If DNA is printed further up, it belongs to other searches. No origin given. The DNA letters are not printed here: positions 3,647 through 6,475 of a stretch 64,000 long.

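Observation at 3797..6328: Protein-kinase-like domain fused N-terminally to a ~500-aa polytopic membrane domain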

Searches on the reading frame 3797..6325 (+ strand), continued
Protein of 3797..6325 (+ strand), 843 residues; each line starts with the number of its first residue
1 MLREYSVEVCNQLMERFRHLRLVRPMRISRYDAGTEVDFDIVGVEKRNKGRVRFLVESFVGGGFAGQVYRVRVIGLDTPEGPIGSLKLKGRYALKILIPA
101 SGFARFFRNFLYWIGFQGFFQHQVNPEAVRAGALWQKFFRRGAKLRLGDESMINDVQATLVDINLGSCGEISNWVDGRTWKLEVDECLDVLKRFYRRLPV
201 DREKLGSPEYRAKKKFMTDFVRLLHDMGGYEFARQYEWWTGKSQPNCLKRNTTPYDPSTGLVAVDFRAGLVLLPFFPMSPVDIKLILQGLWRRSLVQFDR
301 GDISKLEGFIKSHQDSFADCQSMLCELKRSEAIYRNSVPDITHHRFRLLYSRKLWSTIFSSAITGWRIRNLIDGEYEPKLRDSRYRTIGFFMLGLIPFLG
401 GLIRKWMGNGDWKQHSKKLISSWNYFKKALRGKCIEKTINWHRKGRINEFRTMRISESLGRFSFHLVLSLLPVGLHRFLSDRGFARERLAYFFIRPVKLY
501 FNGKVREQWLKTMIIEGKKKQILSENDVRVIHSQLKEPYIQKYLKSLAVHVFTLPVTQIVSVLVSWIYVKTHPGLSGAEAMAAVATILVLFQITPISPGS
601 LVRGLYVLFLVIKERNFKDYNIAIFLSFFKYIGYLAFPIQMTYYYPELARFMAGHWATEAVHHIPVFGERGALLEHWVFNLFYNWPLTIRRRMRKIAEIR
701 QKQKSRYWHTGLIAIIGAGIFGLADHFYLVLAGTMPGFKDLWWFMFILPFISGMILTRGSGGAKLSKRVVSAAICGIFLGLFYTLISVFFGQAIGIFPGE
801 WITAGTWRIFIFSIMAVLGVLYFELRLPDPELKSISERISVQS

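Call 43: search_protein_families(library=pfam, alignment_id=A2, max_evalue=10)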
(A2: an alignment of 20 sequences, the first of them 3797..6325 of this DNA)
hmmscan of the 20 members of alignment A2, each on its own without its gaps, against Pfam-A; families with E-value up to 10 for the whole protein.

A. member 1, window:3797-6325:+ (843 aa): 0 families

B. families by the number of members that match (of 20 scanned): 15 families
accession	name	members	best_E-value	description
PF04608.18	PgpA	1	2e-15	Phosphatidylglycerophosphatase A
PF22285.2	DUF6962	1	0.00096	Family of unknown function (DUF6962)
PF13472.12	Lipase_GDSL_2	1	0.02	GDSL-like Lipase/Acylhydrolase family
PF08278.16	DnaG_DnaB_bind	1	0.054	DNA primase DnaG DnaB-binding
PF09821.14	AAA_assoc_C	1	0.077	C-terminal AAA-associated domain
PF02875.26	Mur_ligase_C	1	0.1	Mur ligase, glutamate ligase domain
PF24157.1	DUF7408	1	0.1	Domain of unknown function (DUF7408)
PF03109.22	ABC1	1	0.13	ABC1 atypical kinase-like domain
PF00681.25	Plectin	1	0.17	Plectin repeat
PF18614.7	RNase_II_C_S1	1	0.18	RNase II-type exonuclease C-terminal S1 domain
PF20015.4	VMAP-M12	1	0.19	vWA-MoxR associated protein middle region (VMAP-M) 12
PF11239.13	DUF3040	1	0.24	Protein of unknown function (DUF3040)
PF24777.1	DUF7700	1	0.28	Domain of unknown function (DUF7700)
PF11457.13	DUF3021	1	1.4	Protein of unknown function (DUF3021)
PF01744.25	GLTT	1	4.9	GLTT repeat (6 copies)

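Call 47: find_homologous_proteins(query=P0144)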
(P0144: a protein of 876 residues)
Query P0144 (876 aa): 26 proteins with E <= 0.001 among 8000 candidates.
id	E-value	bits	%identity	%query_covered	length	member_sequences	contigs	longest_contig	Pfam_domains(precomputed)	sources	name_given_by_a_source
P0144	0.0e+0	2013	100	100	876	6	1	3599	PF04608.19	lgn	-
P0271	0.0e+0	1378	69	100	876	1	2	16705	PF04608.19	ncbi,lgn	-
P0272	1.5e-214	733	43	99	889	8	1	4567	PF04608.19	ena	-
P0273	3.5e-204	699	45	90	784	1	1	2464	PF04608.19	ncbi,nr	ncbi:MAG: phosphatidylglycerophosphatase A, partial [Planctomycetes bacterium]|nr:phosphatidylglycer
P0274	3.9e-201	689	43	97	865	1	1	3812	PF04608.19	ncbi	-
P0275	8.3e-199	681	43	99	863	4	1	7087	PF04608.19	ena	-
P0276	1.3e-195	671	43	99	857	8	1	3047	PF04608.19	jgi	-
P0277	1.5e-146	508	38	79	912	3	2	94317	-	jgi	-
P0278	5.3e-146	506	38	79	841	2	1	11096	-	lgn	-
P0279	3.7e-137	477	40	78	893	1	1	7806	-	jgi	jgi:hypothetical protein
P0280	8.7e-137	476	38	79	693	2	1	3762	-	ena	-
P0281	2.2e-134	468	37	79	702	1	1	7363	-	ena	-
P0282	2.4e-133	464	38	79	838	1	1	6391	-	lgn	-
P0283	6.6e-133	463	38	80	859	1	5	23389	-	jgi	jgi:hypothetical protein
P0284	9.0e-133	463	36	81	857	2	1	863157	-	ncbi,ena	-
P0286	4.2e-128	447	38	79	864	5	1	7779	-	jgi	-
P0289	4.4e-125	437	37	79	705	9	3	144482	-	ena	-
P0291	2.1e-121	425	37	78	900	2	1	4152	-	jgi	-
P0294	3.1e-118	414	33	91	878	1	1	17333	-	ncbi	-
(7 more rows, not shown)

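Call 50: find_encoding_contigs(protein=P0271, flank=7000, max_places=1)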
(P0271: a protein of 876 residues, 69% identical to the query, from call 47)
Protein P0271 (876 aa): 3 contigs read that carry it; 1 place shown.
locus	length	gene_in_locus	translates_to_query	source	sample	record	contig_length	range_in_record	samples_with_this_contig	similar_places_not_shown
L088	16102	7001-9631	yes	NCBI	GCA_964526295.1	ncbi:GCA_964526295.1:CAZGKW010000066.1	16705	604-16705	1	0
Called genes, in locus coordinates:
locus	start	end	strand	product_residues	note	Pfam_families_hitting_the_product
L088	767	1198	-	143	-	-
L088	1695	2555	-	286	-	PF07589:PEP_exosort_dom (weak)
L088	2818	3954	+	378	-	PF00532:Peripla_BP_1, PF13377:Peripla_BP_3, PF12833:HTH_18, PF00165:HTH_AraC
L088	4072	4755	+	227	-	PF07385:Lyx_isomer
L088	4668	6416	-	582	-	PF00082:Peptidase_S8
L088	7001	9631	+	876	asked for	PF04608:PgpA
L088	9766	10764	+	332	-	PF01156:IU_nuc_hydro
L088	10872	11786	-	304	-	PF04773:FecR (weak)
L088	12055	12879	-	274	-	PF07589:PEP_exosort_dom (weak)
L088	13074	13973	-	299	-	-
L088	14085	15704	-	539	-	PF07589:PEP_exosort_dom (weak)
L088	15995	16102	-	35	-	?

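Call 51: find_encoding_contigs(protein=P0284, flank=7000, max_places=1)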
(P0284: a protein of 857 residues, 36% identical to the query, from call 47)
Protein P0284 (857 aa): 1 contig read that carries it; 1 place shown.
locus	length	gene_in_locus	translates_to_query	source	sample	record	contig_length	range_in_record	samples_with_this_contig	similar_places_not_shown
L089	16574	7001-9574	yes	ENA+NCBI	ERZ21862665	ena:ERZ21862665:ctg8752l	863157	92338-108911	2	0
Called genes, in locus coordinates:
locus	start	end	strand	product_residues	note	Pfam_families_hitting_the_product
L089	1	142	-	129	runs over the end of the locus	PF01042:Ribonuc_L-PSP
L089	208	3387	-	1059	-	PF13519:VWA_2, PF00092:VWA, PF13768:VWA_3, PF07090:GATase1_like (weak)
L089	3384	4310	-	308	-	PF25021:TEN_NHL (faint), PF17170:DUF5128 (faint), PF24684:Vgb_lyase (weak), PF08450:SGL, PF13449:Phytase-like (faint), PF01436:NHL (weak)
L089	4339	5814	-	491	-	PF00528:BPD_transp_1 (weak)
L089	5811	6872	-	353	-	PF01547:SBP_bac_1, PF13531:SBP_bac_11, PF13416:SBP_bac_8, PF13343:SBP_bac_6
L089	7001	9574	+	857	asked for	-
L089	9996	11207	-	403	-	PF01548:DEDD_Tnp_IS110, PF02371:Transposase_20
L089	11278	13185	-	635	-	-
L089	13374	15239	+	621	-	PF00775:Dioxygenase_C (faint), PF13620:CarboxypepD_reg (weak), PF13620:CarboxypepD_reg, PF00578:AhpC-TSA, PF08534:Redoxin, PF00085:Thioredoxin (weak), PF13098:Thioredoxin_2, PF13905:Thioredoxin_8, +8 more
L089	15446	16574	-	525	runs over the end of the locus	PF00933:Glyco_hydro_3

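Call 52: find_encoding_contigs(protein=P0289, flank=7000, max_places=1)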
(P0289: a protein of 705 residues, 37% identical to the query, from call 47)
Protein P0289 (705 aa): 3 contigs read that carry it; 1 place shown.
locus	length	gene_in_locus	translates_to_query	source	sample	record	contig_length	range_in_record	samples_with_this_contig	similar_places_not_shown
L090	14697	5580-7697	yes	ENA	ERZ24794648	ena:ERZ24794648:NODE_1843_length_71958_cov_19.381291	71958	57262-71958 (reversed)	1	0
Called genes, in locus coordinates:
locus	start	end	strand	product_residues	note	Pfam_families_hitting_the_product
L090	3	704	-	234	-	?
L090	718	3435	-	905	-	PF13620:CarboxypepD_reg, PF07715:Plug (weak), PF25183:OMP_b-brl_4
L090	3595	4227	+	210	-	-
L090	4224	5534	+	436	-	PF00413:Peptidase_M10 (weak), PF00801:PKD, PF18911:PKD_4, PF00801:PKD (weak), PF18911:PKD_4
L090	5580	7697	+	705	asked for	-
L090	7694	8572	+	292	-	PF04909:Amidohydro_2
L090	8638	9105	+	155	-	PF00085:Thioredoxin, PF13098:Thioredoxin_2, PF13728:TraF (weak), PF13905:Thioredoxin_8 (faint)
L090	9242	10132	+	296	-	PF01040:UbiA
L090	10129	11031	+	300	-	PF02628:COX15-CtaA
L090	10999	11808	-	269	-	PF01833:TIG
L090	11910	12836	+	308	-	PF02086:MethyltransfD12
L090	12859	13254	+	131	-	PF20472:PDDEXK_11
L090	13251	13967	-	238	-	PF01370:Epimerase (weak), PF13460:NAD_binding_10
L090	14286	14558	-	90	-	PF00216:Bac_DNA_binding, PF18291:HU-HIG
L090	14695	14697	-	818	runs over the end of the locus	PF02190:LON_substr_bdg, PF00004:AAA, PF07728:AAA_5, PF22667:Lon_lid, PF05362:Lon_C, PF13541:ChlI (weak)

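Call 71: find_related_loci(query=A4, collection=metagenome_contigs, flank=6000)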
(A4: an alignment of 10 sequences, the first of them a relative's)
Query A4 (682 aa) in metagenome_contigs; peptide patterns used: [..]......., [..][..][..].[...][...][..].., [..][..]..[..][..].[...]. (x = any residue, [..] = any of these).
600 stretches matched a pattern (row limit reached: there are more); 410 encode a relative of the query (tblastn E <= 1e-3); the best 80 are kept; 80 distinct loci.
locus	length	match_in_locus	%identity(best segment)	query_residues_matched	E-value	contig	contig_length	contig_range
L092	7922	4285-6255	47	22-673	0e+0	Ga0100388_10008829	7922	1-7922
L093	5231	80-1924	46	49-673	2e-174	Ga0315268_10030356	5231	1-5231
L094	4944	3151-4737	44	22-531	2e-120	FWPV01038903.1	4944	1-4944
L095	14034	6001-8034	29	12-673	8e-97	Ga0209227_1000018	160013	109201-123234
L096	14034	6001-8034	29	12-673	8e-97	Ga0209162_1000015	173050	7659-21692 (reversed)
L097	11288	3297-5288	30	12-673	2e-93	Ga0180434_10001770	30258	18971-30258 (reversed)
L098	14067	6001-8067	28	1-673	5e-92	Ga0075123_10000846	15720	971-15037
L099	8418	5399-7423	30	13-673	3e-92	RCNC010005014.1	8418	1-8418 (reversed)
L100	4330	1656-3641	31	28-679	2e-92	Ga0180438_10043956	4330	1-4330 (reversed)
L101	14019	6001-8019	32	22-679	1e-91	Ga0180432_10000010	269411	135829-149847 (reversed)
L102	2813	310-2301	29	25-673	1e-92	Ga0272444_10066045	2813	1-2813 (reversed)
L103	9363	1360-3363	31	22-678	4e-90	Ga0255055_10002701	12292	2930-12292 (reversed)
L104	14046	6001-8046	30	8-675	2e-89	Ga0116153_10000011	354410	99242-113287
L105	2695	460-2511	28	6-673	2e-92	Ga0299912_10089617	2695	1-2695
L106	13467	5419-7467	28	1-667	5e-89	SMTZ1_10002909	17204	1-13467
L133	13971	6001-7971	29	25-669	8e-82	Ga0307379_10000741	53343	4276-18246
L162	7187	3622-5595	27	23-669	9e-79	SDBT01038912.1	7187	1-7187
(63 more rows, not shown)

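Call 75: find_homologous_proteins(query=P0196)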
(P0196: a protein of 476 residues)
Query P0196 (476 aa): 172 proteins with E <= 0.001 among 8000 candidates; the best 120 are listed.
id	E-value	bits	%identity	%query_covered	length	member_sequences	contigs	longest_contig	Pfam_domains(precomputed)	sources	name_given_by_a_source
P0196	0.0e+0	1094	100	100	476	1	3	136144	-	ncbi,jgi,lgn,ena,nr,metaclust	ncbi:MAG TPA: hypothetical protein DCZ95_17280 [Verrucomicrobia bacterium]|nr:MAG: hypothetical prot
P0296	2.1e-114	401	52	75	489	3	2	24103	-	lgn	-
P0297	9.5e-113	396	50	81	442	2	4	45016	-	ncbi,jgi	-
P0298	1.4e-109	385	46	82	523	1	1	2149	-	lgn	-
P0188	4.4e-107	377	43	93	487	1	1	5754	-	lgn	-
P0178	5.2e-100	354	47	74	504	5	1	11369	-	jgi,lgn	jgi:hypothetical protein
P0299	3.2e-96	341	41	79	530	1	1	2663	-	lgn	-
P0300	1.1e-94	336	41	97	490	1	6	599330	-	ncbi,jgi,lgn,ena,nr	ncbi:MAG TPA: hypothetical protein P5567_01725 [Kiritimatiellia bacterium]|nr:hypothetical protein [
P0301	1.6e-94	336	44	80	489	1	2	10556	-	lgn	-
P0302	5.2e-93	331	45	73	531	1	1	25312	-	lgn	-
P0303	5.6e-93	330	53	41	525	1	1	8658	-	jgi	-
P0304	1.1e-92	330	41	88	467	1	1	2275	-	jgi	jgi:hypothetical protein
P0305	1.6e-91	326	41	96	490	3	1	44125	-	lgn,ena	-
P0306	4.0e-88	314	43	74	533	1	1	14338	-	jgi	jgi:hypothetical protein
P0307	1.0e-86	310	41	82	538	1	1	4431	-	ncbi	-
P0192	1.5e-86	309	41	82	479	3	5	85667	-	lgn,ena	-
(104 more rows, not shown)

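Call 76: find_encoding_contigs(protein=P0196, flank=7000, max_places=1)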
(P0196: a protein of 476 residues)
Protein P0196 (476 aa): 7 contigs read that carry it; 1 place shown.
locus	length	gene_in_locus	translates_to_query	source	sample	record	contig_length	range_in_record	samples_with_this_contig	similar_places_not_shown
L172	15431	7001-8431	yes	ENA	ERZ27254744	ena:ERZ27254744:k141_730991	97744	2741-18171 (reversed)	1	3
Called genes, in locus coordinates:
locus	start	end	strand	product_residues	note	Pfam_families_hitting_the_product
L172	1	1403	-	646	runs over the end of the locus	PF00580:UvrD-helicase, PF13245:AAA_19, PF13604:AAA_30 (faint), PF01443:Viral_helicase1 (faint), PF13361:UvrD_C, PF13538:UvrD_C_2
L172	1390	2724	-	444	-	PF03631:Virul_fac_BrkB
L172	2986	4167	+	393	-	PF01966:HD, PF13286:HD_assoc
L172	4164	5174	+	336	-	PF02885:Glycos_trans_3N, PF00591:Glycos_transf_3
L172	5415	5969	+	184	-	PF01227:GTP_cyclohydroI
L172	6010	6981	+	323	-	PF13580:SIS_2 (faint), PF01380:SIS, PF00571:CBS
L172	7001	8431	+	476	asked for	-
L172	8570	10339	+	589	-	PF13623:SurA_N_2, PF13624:SurA_N_3, PF13145:Rotamase_2 (faint)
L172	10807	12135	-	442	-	-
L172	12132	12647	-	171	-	-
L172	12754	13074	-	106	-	-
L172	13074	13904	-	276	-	-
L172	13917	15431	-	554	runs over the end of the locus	-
